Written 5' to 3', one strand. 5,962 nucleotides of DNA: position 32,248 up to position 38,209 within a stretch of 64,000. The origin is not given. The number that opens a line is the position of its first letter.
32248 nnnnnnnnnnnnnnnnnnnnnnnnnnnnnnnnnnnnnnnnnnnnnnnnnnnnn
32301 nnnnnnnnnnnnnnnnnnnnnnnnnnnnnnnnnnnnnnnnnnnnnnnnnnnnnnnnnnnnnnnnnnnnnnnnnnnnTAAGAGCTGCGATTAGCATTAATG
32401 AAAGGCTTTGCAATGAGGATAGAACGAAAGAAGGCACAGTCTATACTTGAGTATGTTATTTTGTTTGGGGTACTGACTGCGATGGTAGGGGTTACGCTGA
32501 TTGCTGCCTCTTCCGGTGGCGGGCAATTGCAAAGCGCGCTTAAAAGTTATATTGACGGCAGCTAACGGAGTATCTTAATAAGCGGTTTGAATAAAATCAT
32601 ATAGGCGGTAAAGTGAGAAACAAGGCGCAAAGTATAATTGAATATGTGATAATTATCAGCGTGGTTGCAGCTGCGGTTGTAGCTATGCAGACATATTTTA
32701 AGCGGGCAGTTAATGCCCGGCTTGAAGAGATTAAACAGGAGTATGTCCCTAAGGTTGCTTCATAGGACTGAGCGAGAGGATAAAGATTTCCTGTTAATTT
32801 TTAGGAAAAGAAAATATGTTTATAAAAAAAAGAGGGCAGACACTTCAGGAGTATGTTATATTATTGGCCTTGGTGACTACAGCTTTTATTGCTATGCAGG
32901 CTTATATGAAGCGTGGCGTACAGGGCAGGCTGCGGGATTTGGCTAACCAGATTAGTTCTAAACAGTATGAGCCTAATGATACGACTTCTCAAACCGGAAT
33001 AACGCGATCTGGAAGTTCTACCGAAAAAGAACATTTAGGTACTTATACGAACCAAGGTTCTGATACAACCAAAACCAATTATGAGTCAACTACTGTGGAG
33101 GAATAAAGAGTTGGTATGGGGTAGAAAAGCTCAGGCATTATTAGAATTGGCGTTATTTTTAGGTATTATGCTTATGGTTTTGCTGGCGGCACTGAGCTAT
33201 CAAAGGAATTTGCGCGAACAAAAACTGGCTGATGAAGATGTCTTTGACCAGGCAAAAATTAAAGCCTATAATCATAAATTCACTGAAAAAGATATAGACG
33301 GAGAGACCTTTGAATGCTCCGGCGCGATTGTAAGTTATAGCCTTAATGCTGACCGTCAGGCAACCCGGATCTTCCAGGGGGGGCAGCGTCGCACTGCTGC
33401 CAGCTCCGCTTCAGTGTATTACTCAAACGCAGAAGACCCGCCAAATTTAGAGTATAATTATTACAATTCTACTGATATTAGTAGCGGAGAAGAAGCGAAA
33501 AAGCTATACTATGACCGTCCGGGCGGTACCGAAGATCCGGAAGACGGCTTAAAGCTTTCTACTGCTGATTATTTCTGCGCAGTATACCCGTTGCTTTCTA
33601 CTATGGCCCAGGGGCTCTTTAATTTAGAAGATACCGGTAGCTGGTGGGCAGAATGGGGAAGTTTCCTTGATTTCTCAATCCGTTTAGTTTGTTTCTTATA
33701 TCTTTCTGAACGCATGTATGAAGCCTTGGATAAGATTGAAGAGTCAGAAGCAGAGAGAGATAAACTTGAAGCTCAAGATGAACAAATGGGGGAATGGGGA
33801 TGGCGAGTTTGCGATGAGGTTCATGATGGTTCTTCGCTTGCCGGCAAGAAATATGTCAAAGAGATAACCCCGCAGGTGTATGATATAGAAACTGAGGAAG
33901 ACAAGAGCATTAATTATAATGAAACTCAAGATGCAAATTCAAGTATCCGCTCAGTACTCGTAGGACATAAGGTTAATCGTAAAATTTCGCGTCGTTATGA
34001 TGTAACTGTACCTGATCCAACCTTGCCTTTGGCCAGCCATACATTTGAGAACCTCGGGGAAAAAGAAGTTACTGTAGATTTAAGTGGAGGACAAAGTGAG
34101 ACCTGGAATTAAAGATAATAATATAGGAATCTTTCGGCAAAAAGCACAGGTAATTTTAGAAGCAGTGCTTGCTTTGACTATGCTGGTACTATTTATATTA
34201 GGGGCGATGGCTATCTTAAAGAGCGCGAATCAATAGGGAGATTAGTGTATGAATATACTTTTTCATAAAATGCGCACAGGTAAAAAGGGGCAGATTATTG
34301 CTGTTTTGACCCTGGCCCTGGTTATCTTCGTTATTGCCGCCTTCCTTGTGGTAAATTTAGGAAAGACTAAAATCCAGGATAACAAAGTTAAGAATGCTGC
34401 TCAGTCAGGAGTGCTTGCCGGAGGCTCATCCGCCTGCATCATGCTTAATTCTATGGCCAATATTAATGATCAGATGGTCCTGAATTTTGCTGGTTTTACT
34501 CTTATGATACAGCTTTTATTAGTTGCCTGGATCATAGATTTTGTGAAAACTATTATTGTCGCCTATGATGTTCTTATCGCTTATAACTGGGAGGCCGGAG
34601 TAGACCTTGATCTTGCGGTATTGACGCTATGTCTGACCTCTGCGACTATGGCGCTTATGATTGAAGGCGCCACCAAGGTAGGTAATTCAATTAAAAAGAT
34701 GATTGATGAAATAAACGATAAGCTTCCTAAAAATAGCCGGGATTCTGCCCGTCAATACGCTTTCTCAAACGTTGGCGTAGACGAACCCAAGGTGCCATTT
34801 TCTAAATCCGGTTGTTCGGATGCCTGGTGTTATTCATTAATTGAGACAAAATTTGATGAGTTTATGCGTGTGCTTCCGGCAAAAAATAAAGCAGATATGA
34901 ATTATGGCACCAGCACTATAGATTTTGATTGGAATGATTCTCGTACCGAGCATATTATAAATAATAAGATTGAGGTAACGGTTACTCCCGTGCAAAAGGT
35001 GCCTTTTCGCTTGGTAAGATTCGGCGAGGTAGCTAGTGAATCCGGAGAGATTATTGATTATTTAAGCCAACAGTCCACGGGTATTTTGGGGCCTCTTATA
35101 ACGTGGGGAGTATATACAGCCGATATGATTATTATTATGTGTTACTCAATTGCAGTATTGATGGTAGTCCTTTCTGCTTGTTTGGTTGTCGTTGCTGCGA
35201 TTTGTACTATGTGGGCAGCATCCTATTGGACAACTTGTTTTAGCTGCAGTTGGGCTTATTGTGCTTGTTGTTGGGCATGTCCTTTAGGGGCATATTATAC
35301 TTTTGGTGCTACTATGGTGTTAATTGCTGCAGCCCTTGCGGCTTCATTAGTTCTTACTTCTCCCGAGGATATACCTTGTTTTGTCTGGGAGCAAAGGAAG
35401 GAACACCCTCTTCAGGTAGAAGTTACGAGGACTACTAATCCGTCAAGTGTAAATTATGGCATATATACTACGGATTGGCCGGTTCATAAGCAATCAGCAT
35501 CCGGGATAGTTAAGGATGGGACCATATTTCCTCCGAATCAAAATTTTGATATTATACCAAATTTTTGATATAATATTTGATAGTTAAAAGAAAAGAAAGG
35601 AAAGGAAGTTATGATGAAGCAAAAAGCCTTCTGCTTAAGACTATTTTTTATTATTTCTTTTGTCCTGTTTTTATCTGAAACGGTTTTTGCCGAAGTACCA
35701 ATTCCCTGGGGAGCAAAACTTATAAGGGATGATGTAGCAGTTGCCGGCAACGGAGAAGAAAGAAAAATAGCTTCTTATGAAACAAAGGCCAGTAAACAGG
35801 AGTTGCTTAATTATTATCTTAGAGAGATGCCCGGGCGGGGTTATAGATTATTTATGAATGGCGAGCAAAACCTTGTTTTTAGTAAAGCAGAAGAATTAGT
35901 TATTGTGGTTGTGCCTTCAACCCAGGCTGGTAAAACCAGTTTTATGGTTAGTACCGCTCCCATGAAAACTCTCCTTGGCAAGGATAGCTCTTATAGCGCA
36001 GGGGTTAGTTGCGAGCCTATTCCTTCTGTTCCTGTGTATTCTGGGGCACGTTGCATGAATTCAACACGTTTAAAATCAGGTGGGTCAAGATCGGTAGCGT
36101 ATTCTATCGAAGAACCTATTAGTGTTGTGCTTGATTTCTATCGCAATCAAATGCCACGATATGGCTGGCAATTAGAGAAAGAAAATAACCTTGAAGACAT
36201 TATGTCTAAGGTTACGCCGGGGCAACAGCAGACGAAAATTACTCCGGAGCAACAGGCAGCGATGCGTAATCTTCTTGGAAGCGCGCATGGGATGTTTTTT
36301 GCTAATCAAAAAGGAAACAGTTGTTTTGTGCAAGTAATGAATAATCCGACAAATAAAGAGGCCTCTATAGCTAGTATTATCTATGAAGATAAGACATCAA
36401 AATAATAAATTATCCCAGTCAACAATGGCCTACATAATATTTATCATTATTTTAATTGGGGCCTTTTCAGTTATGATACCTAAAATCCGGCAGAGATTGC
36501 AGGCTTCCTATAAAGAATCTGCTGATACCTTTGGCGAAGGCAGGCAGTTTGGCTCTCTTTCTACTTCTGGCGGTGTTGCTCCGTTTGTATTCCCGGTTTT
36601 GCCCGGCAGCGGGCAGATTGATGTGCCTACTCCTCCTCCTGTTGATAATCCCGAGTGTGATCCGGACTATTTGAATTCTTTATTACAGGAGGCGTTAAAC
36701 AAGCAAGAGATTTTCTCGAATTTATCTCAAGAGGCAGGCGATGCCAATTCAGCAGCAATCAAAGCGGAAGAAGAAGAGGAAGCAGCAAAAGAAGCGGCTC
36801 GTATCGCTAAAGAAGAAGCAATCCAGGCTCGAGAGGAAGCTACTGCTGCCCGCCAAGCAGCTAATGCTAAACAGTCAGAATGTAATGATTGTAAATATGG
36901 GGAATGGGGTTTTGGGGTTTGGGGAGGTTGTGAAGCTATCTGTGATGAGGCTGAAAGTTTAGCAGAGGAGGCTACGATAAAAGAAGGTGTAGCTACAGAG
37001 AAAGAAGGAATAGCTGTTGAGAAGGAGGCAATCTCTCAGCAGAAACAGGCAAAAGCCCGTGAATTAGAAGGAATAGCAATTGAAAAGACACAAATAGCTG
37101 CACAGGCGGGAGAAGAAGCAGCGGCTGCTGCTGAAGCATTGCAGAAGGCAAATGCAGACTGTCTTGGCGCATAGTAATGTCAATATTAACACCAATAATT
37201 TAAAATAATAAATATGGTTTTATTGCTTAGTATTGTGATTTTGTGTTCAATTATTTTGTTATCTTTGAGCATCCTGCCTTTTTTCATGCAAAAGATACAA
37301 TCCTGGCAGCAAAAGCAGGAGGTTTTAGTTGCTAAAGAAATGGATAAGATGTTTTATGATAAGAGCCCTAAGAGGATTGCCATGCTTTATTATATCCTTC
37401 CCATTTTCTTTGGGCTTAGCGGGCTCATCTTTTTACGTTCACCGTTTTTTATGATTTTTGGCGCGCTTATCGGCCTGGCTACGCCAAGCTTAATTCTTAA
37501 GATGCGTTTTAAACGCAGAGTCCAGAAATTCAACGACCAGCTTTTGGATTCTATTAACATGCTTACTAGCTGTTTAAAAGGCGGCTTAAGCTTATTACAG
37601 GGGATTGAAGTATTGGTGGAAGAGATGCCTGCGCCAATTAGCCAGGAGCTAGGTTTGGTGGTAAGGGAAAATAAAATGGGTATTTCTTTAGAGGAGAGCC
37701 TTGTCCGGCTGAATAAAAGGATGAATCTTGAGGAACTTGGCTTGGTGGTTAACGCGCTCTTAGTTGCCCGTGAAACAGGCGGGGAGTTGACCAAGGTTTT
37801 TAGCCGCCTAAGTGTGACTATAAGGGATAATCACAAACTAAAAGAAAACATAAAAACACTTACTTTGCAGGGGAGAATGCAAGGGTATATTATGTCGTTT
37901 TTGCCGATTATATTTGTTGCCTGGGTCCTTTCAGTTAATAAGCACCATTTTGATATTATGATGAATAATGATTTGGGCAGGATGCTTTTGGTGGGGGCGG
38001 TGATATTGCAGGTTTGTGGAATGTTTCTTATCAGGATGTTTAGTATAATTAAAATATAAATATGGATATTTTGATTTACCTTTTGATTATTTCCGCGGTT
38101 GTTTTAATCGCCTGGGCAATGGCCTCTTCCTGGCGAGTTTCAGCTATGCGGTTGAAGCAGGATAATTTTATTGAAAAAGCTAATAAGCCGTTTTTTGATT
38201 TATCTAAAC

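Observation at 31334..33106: Array of seven tandem Flp-type pilin paralogs, three with long Ser/Thr-rich tails and two with Ala at the cleavage position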

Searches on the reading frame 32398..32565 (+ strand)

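Call 8: search_protein_families(library=pfam, proteins=[window:32398-32565:+], max_evalue=1)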
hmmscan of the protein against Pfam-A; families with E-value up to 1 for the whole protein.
window:32398-32565:+ (55 aa): 1 family
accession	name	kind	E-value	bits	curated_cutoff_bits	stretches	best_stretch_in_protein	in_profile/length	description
PF04021.17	Class_IIIsignal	-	0.24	11.8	23.7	1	12-34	2-24/27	Class III signal peptide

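Call 42: search_protein_families(library=ncbifam, proteins=[window:32413-32565:+], max_evalue=1)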
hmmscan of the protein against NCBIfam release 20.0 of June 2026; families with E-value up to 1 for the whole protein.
window:32413-32565:+ (50 aa): 0 families

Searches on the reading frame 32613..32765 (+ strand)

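Call 8: search_protein_families(library=pfam, proteins=[window:32613-32765:+], max_evalue=1)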
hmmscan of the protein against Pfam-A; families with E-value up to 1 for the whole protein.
window:32613-32765:+ (50 aa): 3 families
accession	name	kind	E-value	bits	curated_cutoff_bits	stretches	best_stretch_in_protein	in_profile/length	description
PF04964.19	Flp_Fap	-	0.0022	18.2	32.2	1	8-42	10-44/46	Flp/Fap pilin component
PF13774.12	Longin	-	0.13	12.6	26.2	1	11-48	26-63/84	Regulated-SNARE-like domain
PF20228.3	DUF6587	-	0.19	12.9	27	1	6-34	4-33/82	Family of unknown function (DUF6587)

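Call 42: search_protein_families(library=ncbifam, proteins=[window:32613-32765:+], max_evalue=1)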
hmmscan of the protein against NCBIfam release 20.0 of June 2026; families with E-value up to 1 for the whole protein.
window:32613-32765:+ (50 aa): 4 families
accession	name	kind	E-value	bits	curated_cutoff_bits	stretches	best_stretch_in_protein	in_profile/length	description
NF033880.1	Prli42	equivalog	0.027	14.3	27.5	1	1-23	1-24/31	stressosome-associated protein Prli42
NF047380.1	photo_II_xxx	equivalog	0.043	14.1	80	1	8-30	3-25/75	photosystem II protein, Psb35-related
TIGR01938.1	nqrC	equivalog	0.097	12.3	144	1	3-39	2-38/251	NADH:ubiquinone reductase (Na(+)-transporting) subunit C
NF003409.0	PRK04778.1-3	equivalog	0.12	11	562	1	7-39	4-36/570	septation ring formation regulator EzrA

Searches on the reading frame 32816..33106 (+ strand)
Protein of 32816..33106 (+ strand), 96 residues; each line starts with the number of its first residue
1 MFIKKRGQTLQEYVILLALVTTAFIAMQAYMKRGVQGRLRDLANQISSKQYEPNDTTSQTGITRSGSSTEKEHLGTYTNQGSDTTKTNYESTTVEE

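Call 8: search_protein_families(library=pfam, proteins=[window:32816-33106:+], max_evalue=1)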
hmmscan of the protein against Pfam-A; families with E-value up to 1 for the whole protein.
window:32816-33106:+ (96 aa): 2 families
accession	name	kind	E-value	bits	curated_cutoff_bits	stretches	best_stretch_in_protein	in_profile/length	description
PF18676.6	MBG_2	-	0.016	16.2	25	1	48-94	23-67/72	MBG domain (YGX type)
PF04021.17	Class_IIIsignal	-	0.095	13.1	23.7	1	5-23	1-19/27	Class III signal peptide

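Call 42: search_protein_families(library=ncbifam, proteins=[window:32816-33106:+], max_evalue=1)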
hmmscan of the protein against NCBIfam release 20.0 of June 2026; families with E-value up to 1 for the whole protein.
window:32816-33106:+ (96 aa): 1 family
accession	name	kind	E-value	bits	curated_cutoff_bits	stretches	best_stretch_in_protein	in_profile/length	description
NF047827.1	T3SSXpsH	equivalog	0.075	12.8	160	1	6-49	1-45/145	type II secretion system protein XpsH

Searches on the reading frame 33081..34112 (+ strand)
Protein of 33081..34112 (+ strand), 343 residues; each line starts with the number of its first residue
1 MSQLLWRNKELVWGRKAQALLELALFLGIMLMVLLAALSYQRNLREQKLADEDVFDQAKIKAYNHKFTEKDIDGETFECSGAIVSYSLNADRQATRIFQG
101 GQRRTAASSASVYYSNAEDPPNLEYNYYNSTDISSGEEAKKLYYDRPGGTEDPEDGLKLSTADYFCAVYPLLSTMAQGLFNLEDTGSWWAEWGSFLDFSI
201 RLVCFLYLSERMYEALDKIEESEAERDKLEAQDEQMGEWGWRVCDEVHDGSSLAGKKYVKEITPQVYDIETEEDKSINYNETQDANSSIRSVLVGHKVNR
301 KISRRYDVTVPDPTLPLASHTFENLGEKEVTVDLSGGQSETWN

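Call 7: search_protein_families(library=pfam, proteins=[window:33081-34112:+], max_evalue=0.01)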
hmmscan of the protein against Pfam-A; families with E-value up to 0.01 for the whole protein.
window:33081-34112:+ (343 aa): 0 families

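Call 42: search_protein_families(library=ncbifam, proteins=[window:33081-34112:+], max_evalue=1)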
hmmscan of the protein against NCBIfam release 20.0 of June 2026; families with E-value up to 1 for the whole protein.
window:33081-34112:+ (343 aa): 0 families

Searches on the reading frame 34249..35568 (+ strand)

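Call 7: search_protein_families(library=pfam, proteins=[window:34249-35568:+], max_evalue=0.01)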
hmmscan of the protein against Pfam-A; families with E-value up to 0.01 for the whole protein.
window:34249-35568:+ (439 aa): 1 family
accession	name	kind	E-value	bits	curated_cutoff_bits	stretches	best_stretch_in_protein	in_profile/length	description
PF13400.11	Tad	-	0.0018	19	22.3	1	14-60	1-46/47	Putative Flp pilus-assembly TadE/G-like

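Call 42: search_protein_families(library=ncbifam, proteins=[window:34249-35568:+], max_evalue=1)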
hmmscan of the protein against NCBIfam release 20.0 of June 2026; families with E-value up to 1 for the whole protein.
window:34249-35568:+ (439 aa): 1 family
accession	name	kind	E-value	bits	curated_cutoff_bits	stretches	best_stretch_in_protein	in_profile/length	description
NF045939.1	MHJ_0274_fam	hypoth_equivalog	0.086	12.6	80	1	17-80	2-68/165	MHJ_0274 family protein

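Call 69: search_protein_families(library=pfam, proteins=[window:34249-35568:+], max_evalue=0.1)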
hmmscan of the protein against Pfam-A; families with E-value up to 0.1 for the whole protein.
window:34249-35568:+ (439 aa): 3 families
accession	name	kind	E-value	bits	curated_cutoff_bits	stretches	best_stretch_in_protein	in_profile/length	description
PF13400.11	Tad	-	0.0018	19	22.3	1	14-60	1-46/47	Putative Flp pilus-assembly TadE/G-like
PF24546.1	Ig_TPPC8_4th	-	0.024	14.7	27.2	1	157-214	84-143/193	TPPC8 fourth Ig-like domain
PF13417.12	GST_N_3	-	0.059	14.1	22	0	245-275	41-70/75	Glutathione S-transferase, N-terminal domain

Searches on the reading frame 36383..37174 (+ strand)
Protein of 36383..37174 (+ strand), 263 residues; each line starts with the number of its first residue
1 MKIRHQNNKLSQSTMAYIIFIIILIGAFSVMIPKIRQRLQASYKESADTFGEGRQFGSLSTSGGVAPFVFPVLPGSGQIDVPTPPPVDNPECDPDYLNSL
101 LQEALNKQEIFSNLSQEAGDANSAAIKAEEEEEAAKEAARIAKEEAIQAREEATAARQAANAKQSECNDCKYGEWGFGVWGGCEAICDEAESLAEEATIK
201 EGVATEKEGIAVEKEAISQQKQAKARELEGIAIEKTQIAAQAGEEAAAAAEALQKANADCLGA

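Call 7: search_protein_families(library=pfam, proteins=[window:36383-37174:+], max_evalue=0.01)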
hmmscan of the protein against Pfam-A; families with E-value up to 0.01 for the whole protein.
window:36383-37174:+ (263 aa): 0 families

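Call 42: search_protein_families(library=ncbifam, proteins=[window:36383-37174:+], max_evalue=1)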
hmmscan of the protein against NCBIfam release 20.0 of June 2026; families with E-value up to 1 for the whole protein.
window:36383-37174:+ (263 aa): 2 families
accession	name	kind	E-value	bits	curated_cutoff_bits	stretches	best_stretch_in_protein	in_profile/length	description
NF041467.1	caps_synth_Cap8I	equivalog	0.033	13.2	770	1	6-40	122-155/463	type 8 capsular polysaccharide synthesis protein Cap8I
NF038332.1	rSAM_rare_HxsC4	exception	0.051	12.7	500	1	129-181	271-321/335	radical SAM protein HxsC4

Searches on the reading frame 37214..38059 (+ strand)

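Call 8: search_protein_families(library=pfam, proteins=[window:37214-38059:+], max_evalue=1)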
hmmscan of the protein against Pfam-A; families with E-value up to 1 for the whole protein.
window:37214-38059:+ (281 aa): 3 families
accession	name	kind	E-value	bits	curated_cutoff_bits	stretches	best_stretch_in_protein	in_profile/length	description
PF00482.28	T2SSF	-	5.2e-19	68.9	25.2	1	115-239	3-124/125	Type II secretion system (T2SS), protein F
PF02632.19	BioY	-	0.023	15.1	25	1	218-275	52-103/140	BioY family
PF11337.13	DUF3139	-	0.44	11.6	27.3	1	7-47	5-43/83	Protein of unknown function (DUF3139)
